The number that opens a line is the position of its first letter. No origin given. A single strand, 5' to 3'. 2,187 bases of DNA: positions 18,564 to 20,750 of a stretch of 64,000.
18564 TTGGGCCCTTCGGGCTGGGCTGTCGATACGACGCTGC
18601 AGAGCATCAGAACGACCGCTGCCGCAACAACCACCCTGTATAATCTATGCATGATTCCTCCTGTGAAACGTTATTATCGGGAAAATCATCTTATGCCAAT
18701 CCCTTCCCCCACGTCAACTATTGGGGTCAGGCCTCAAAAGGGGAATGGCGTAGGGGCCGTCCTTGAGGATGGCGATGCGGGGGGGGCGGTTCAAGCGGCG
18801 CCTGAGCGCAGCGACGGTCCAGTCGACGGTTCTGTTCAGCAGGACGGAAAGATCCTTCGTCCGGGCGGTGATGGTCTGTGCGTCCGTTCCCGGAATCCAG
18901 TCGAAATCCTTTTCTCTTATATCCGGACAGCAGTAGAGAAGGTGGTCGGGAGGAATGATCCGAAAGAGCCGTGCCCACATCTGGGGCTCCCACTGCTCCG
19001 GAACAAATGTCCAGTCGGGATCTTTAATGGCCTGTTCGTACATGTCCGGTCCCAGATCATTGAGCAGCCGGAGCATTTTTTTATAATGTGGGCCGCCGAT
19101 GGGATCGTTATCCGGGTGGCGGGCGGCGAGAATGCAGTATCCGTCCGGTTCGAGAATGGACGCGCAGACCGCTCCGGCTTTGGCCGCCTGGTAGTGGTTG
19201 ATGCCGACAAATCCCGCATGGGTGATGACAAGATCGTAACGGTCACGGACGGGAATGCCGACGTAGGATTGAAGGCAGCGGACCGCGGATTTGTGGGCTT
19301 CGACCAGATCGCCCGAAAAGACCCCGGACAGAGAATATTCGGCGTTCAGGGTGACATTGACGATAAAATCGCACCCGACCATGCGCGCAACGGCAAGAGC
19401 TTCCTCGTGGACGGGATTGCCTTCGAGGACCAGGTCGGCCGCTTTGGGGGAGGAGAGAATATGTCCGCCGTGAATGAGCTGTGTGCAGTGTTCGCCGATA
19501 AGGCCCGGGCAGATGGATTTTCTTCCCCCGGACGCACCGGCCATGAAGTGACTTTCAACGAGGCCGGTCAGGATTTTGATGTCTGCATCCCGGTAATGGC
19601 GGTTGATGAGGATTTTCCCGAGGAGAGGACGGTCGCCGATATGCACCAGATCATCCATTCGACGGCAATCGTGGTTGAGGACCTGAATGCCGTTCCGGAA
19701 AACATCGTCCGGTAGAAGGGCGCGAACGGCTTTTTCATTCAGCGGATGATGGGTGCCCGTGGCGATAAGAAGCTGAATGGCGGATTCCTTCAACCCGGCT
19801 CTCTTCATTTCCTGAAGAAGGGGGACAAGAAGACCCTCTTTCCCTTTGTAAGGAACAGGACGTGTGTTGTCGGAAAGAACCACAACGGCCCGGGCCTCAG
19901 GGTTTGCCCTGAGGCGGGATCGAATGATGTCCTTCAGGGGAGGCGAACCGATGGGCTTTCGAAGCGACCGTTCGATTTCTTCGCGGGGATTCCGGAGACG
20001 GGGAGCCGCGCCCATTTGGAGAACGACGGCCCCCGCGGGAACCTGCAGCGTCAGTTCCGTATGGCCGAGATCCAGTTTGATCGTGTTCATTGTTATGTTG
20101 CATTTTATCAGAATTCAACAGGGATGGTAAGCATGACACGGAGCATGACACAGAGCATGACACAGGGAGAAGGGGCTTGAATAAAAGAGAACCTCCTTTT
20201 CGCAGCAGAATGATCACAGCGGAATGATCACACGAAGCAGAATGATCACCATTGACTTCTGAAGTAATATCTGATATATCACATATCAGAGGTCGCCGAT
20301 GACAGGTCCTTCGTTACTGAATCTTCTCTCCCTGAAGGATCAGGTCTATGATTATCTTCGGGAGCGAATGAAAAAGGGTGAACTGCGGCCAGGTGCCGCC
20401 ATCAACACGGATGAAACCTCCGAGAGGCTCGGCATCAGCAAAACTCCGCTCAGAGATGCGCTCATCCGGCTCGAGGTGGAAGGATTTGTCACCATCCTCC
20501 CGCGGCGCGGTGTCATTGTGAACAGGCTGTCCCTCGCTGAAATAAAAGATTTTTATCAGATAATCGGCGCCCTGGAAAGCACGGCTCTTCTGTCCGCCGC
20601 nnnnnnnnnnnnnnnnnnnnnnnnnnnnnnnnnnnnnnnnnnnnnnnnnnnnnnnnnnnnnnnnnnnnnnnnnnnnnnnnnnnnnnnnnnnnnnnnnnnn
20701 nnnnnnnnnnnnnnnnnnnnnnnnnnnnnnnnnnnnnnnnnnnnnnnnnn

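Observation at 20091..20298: Repeat-rich divergent control region: three tandem 12-mers, three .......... boxes and an operator palindrome over the -10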

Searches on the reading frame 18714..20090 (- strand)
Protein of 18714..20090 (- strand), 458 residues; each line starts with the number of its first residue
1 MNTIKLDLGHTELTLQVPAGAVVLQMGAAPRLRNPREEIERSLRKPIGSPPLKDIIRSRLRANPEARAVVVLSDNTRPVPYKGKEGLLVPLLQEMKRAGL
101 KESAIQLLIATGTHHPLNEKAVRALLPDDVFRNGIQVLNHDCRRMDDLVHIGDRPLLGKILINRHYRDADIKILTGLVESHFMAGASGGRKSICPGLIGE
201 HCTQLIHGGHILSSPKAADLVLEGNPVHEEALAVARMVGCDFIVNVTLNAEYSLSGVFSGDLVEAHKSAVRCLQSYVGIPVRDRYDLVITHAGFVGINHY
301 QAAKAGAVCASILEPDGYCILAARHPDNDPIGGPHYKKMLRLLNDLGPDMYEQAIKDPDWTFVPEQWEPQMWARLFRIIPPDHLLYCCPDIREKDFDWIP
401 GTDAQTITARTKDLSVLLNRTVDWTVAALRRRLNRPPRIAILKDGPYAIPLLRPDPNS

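Call 3: search_protein_families(library=pfam, proteins=[window:18714-20090:-])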
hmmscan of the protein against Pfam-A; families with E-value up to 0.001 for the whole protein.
window:18714-20090:- (458 aa): 2 families
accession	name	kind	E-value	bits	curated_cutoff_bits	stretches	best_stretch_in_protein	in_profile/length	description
PF09861.14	Lar_N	-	1.9e-43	148.5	23.3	1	9-216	2-200/204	Lactate racemase N-terminal domain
PF21113.2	LarA_C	-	0.00011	22.6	25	1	286-376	7-96/152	Lactate racemase C-terminal domain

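Call 12: search_protein_families(library=ncbifam, proteins=[window:18714-20090:-])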
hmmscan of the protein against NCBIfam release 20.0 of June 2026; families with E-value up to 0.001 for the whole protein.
window:18714-20090:- (458 aa): 5 families
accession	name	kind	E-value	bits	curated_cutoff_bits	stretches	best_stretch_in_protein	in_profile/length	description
NF033504.2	Ni_dep_LarA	equivalog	6.1e-72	242.6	460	1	4-376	2-365/422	nickel-dependent lactate racemase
NF052593.1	NPN_racem_MAR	equivalog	9.2e-68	228.7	500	1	4-341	1-328/415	nickel-dependent malate racemase, LarAH6 family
NF052595.1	NPN_LarAH5_MAR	equivalog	6e-59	200.1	462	1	4-341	1-327/415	nickel-dependent malate racemase, LarAH5 family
NF052525.1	NPN_LarAH10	equivalog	2e-56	191.5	540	1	3-327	2-327/426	NPN-dependent 2-hydroxyacid racemase, LarAH10 family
NF052592.1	LarAH_14_15_16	equivalog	3.7e-13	48.7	740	1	16-213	24-216/520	NPN-dependent hydroxyacid isomerase, LarAH14/15/16 family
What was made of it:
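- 18714..20090 (-): Divergent LarA-like (Lar_N) gene. It is below every NCBIfam LarA-homologue cutoff. Calls 3, 12.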

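Call 41: find_encoding_contigs(protein=window:18714-20090:-, flank=1500, max_places=10)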
Protein window:18714-20090:- (458 aa): no gene with exactly this product is on record in the collection.
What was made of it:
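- Tried and rejected: Exact look-up of the window's LarA-like protein found no record (call 41).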

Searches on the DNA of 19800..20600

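Call 34: search_rna_families(source=window, start=19800, end=20600, threshold=evalue, max_evalue=1)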
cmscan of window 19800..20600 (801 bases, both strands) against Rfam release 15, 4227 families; matches with E-value up to 1: 0.
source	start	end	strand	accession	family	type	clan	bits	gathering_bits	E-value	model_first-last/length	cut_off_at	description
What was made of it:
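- There is no Rfam match (call 34).
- Tried and rejected: A permissive scan of 19800-20600 found nothing (call 34).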
